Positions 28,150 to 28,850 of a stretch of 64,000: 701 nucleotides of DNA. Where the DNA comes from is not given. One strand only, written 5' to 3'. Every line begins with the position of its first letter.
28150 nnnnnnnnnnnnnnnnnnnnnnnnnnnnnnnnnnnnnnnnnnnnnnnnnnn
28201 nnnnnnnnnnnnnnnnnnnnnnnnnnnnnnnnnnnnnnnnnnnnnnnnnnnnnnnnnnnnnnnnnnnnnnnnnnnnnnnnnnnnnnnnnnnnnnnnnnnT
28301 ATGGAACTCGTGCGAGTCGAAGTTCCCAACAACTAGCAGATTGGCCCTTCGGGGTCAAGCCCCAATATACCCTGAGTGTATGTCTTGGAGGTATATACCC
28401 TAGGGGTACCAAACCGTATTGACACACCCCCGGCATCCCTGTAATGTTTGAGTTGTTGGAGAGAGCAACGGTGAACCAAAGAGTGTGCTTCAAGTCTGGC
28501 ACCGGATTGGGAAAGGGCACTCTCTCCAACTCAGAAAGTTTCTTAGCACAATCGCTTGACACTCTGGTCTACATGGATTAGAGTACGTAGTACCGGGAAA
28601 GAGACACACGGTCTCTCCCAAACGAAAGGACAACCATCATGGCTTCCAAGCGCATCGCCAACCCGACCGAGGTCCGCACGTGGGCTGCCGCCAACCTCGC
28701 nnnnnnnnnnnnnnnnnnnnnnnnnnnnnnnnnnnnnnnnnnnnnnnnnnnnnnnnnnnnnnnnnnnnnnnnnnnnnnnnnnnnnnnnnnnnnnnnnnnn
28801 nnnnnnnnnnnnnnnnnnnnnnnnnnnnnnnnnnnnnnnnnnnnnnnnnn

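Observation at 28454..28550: Second structured RNA element sharing the 5' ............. motif; long closing stem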

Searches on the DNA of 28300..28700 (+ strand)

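Call 7: search_dna_similar(query=window:28300-28700:+, collection=phages, mode=distant, max_rows=40)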
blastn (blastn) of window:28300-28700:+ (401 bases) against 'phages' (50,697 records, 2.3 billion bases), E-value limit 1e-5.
No match.

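Call 13: search_rna_families(source=window, start=28300, end=28700, threshold=evalue, max_evalue=10)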
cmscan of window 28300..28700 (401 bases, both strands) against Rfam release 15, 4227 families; matches with E-value up to 10: 0.
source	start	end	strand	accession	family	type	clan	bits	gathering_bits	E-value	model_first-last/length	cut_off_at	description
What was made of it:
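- On Any Rfam RNA family (riboswitches, leaders, sRNAs): Positions 28300-28700 with E up to 10 and permissive filters give no match (call 13).
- No Rfam match (call 13).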

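Call 85: search_dna_similar(query=window:28448-28555:+, collection=plasmids, mode=distant, max_evalue=1, max_rows=10)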
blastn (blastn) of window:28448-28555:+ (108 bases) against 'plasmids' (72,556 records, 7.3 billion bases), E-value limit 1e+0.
No match.
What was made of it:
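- Tried and rejected: Nothing was found in plasmids (call 85).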
